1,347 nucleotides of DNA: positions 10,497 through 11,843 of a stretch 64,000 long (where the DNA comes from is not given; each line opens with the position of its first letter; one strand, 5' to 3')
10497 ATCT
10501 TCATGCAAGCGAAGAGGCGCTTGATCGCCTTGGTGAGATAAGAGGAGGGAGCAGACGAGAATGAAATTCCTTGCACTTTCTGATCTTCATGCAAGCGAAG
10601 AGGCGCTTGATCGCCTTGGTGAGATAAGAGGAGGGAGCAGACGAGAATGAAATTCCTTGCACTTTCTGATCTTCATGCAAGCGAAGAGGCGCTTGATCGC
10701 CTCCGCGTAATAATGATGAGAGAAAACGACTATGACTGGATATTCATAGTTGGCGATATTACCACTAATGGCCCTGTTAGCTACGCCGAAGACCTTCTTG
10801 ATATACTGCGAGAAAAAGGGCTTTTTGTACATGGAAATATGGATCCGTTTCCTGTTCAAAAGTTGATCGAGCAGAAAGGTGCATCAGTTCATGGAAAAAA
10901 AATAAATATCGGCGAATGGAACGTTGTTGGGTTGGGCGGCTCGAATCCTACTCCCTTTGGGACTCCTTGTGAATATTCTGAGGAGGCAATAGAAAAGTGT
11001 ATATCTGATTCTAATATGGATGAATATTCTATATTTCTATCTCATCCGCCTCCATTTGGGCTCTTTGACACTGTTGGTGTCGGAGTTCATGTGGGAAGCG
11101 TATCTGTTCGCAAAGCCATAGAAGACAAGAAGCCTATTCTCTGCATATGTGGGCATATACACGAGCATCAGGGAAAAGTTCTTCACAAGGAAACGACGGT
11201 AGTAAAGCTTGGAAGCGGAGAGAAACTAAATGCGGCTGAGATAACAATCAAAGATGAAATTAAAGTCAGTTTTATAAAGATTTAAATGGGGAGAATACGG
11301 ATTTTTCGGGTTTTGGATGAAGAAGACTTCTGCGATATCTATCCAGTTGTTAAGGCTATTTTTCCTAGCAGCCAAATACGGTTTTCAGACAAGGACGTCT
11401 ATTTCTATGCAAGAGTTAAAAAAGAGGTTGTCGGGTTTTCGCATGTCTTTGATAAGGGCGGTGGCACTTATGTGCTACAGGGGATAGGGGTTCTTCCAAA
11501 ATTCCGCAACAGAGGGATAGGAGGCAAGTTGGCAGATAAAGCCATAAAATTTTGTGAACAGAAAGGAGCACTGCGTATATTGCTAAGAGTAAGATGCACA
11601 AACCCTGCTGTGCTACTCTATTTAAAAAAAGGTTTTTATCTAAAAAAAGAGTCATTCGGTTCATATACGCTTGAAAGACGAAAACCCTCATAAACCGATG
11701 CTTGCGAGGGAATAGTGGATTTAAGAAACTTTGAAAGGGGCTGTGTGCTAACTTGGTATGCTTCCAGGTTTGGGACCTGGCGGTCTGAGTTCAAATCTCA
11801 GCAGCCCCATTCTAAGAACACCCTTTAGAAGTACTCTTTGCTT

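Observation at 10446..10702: Perfect 86-bp tandem triplication across the nop5 stop and phosphoesterase start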

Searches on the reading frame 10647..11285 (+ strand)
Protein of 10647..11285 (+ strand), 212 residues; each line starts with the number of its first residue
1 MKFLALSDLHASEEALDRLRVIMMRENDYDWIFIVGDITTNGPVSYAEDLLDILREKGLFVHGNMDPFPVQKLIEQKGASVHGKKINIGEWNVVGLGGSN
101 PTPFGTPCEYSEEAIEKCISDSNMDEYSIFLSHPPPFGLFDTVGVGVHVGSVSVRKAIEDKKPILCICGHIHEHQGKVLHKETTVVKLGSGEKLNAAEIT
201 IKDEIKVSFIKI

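Call 4: search_protein_families(library=pfam, proteins=[window:10647-11282:+])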
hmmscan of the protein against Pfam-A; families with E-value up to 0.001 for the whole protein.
window:10647-11282:+ (212 aa): 3 families
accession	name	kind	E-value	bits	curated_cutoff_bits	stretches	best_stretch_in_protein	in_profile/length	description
PF00149.33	Metallophos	-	2e-16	61.4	21.5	1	1-173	1-190/191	Calcineurin-like phosphoesterase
PF12850.12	Metallophos_2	-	4.7e-10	40.1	27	1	1-191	1-135/154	Calcineurin-like phosphoesterase superfamily domain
PF14582.11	Metallophos_3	-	1.2e-08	35.1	28.2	1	125-192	173-240/259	Metallophosphoesterase, calcineurin superfamily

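Call 8: find_encoding_contigs(protein=window:10647-11285:+, flank=3000, max_places=10)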
Protein window:10647-11285:+ (212 aa): 4 contigs read that carry it; 1 place shown.
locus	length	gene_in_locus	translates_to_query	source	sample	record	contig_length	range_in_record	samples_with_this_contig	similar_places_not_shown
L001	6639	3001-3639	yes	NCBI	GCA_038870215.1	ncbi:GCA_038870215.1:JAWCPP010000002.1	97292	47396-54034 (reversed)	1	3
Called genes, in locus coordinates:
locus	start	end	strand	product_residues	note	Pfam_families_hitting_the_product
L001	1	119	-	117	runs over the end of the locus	-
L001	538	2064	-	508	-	PF00587:tRNA-synt_2b, PF03129:HGTP_anticodon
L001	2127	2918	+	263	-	PF01798:Nop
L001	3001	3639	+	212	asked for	PF00149:Metallophos, PF12850:Metallophos_2, PF14582:Metallophos_3 (faint)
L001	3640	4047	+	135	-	PF00583:Acetyltransf_1, PF13673:Acetyltransf_10, PF13508:Acetyltransf_7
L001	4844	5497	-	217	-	-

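Call 21: list_cluster_members(proteins=[window:10647-11282:+, window:9687-10475:+])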
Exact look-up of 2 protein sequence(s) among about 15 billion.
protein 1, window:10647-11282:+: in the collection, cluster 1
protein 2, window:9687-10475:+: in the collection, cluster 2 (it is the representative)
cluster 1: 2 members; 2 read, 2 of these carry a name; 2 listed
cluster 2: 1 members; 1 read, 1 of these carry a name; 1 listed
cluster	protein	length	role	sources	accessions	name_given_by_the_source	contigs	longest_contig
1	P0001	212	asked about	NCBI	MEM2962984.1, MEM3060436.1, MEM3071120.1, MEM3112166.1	MAG: metallophosphoesterase [Candidatus Anstonellales archaeon]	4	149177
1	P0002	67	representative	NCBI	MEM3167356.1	MAG: metallophosphoesterase, partial [Candidatus Anstonellales archaeon]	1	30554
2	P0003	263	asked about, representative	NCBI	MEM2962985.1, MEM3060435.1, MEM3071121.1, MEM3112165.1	MAG: hypothetical protein QXW70_02670 [Candidatus Anstonellales archaeon]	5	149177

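Call 33: find_homologous_proteins(query=window:10647-11282:+, max_evalue=1e-20)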
Query window:10647-11282:+ (212 aa): 178 proteins with E <= 1e-20 among 803 candidates; the best 120 are listed.
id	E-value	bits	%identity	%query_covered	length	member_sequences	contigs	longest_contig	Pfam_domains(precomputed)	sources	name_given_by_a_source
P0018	6.5e-113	393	77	100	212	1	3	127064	PF12850.13,PF00149.34,PF14582.12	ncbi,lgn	-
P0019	3.6e-97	342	70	100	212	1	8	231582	PF12850.13,PF00149.34,PF14582.12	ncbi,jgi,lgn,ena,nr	ncbi:hypothetical protein AUJ17_02940 [Candidatus Micrarchaeota archaeon CG1_02_47_40]|nr:MAG: hypot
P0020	3.5e-77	277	60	100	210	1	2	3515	PF12850.13,PF00149.34,PF14582.12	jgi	jgi:Icc-related predicted phosphoesterase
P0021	1.3e-75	272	60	100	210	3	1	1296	PF12850.13,PF00149.34,PF14582.12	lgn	-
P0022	3.4e-75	270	59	100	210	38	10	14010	PF12850.13,PF00149.34,PF14582.12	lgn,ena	-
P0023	4.5e-75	270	60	100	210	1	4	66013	PF12850.13,PF00149.34,PF14582.12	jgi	-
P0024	3.3e-74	267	58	100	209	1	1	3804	PF12850.13,PF00149.34,PF14582.12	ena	-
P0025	7.5e-74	266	58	100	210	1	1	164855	PF12850.13,PF00149.34,PF14582.12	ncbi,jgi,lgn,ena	ncbi:MAG: metallophosphoesterase [Candidatus Micrarchaeia archaeon]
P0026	1.0e-73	265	58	100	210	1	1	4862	PF12850.13,PF00149.34,PF14582.12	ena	-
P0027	1.1e-73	265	59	100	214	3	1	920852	PF12850.13,PF00149.34,PF14582.12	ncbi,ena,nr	ncbi:3',5'-cyclic adenosine monophosphate phosphodiesterase CpdA [Candidatus Anstonella stagnisolia]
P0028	1.1e-73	265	56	100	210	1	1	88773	PF12850.13,PF00149.34,PF14582.12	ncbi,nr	ncbi:MAG: metallophosphoesterase [Candidatus Micrarchaeota archaeon]|nr:metallophosphoesterase [Cand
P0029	1.3e-73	265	57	100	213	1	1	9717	PF12850.13,PF00149.34,PF14582.12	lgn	-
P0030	1.4e-73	265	60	100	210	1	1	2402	PF12850.13,PF00149.34,PF14582.12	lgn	-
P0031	1.7e-73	265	58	100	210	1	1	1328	PF12850.13,PF00149.34,PF14582.12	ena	-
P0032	1.7e-73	265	58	100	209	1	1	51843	PF12850.13,PF00149.34,PF14582.12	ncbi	ncbi:MAG: metallophosphoesterase [Candidatus Anstonellaceae archaeon]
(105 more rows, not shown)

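Call 35: find_encoding_contigs(protein=P0018, flank=3000, max_places=6)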
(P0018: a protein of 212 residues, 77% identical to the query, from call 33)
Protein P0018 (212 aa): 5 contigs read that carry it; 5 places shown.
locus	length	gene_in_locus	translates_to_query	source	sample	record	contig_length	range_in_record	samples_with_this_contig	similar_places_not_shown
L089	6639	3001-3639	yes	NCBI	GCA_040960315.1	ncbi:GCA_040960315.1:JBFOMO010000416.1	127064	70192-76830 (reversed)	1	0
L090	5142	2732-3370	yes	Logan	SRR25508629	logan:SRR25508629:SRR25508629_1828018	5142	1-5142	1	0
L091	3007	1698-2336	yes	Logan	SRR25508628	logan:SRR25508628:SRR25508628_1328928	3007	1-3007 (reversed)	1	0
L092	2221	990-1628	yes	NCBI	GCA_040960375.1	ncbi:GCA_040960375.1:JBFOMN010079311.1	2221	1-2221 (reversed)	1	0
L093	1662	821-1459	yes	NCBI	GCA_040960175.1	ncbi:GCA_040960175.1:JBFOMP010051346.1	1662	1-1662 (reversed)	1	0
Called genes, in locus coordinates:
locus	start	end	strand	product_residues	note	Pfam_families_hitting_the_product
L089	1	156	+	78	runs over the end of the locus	-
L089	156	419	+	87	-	-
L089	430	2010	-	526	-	PF00587:tRNA-synt_2b, PF03129:HGTP_anticodon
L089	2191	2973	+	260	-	PF01798:Nop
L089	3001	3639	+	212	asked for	PF00149:Metallophos, PF12850:Metallophos_2, PF14582:Metallophos_3 (faint)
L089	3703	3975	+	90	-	-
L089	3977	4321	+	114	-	-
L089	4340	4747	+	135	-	PF00583:Acetyltransf_1, PF13673:Acetyltransf_10, PF13508:Acetyltransf_7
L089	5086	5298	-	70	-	PF00125:Histone, PF00808:CBFD_NFYB_HMF, PF02969:TAF (weak), PF15511:CENP-T_C (weak), PF02291:TFIID-31kDa, PF07524:Bromo_TP (weak)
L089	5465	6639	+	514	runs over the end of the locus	PF00270:DEAD, PF04851:ResIII, PF21210:RNA_helicase_helical (weak), PF00271:Helicase_C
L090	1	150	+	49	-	?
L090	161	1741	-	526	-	PF00587:tRNA-synt_2b, PF03129:HGTP_anticodon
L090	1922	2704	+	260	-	PF01798:Nop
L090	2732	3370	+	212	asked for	PF00149:Metallophos, PF12850:Metallophos_2, PF14582:Metallophos_3 (faint)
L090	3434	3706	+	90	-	-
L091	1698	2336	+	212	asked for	PF00149:Metallophos, PF12850:Metallophos_2, PF14582:Metallophos_3 (faint)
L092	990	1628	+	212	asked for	PF00149:Metallophos, PF12850:Metallophos_2, PF14582:Metallophos_3 (faint)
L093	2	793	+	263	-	?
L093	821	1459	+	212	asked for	PF00149:Metallophos, PF12850:Metallophos_2, PF14582:Metallophos_3 (faint)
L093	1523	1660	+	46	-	?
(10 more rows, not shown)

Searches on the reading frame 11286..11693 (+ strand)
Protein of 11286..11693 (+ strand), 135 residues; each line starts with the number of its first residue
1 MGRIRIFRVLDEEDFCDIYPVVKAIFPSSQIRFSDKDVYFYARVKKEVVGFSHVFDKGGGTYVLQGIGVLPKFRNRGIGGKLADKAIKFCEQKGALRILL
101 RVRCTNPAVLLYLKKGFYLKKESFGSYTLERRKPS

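Call 4: search_protein_families(library=pfam, proteins=[window:11286-11690:+])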
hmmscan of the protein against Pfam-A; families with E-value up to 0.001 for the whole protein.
window:11286-11690:+ (135 aa): 5 families
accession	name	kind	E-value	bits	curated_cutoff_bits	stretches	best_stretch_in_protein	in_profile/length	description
PF00583.31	Acetyltransf_1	-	3.2e-13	50.4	20.7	1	31-117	24-116/116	Acetyltransferase (GNAT) family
PF13508.13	Acetyltransf_7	-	1.5e-11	44.9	27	1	38-117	4-82/84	Acetyltransferase (GNAT) domain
PF13673.13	Acetyltransf_10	-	3.4e-08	34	23.6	1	33-118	26-108/128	Acetyltransferase (GNAT) domain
PF14542.12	Acetyltransf_CG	-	5.2e-05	23.7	30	1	40-95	2-58/80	GCN5-related N-acetyl-transferase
PF08445.16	FR47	-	0.00028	21.2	22.1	1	64-121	24-81/86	FR47-like protein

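Call 51: find_encoding_contigs(protein=window:11286-11693:+, flank=1500, max_places=10)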
Protein window:11286-11693:+ (135 aa): 7 contigs read that carry it; 4 places shown.
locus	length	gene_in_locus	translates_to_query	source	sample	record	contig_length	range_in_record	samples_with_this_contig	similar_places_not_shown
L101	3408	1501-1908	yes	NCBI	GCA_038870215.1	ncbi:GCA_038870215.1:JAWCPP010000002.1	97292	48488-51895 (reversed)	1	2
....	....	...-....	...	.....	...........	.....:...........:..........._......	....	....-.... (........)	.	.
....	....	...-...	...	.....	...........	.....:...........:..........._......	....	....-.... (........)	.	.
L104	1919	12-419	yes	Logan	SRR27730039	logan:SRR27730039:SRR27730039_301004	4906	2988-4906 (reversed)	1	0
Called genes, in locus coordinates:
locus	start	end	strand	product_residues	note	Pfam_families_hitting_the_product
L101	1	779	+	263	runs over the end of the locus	PF01798:Nop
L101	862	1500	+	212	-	PF00149:Metallophos, PF12850:Metallophos_2, PF14582:Metallophos_3 (faint)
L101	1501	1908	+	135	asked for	PF00583:Acetyltransf_1, PF13673:Acetyltransf_10, PF13508:Acetyltransf_7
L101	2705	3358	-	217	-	-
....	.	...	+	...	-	?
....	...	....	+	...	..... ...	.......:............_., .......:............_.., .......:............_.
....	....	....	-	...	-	-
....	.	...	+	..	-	?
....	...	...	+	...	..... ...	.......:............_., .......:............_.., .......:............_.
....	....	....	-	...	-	-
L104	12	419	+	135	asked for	PF00583:Acetyltransf_1, PF13673:Acetyltransf_10, PF13508:Acetyltransf_7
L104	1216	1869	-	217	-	-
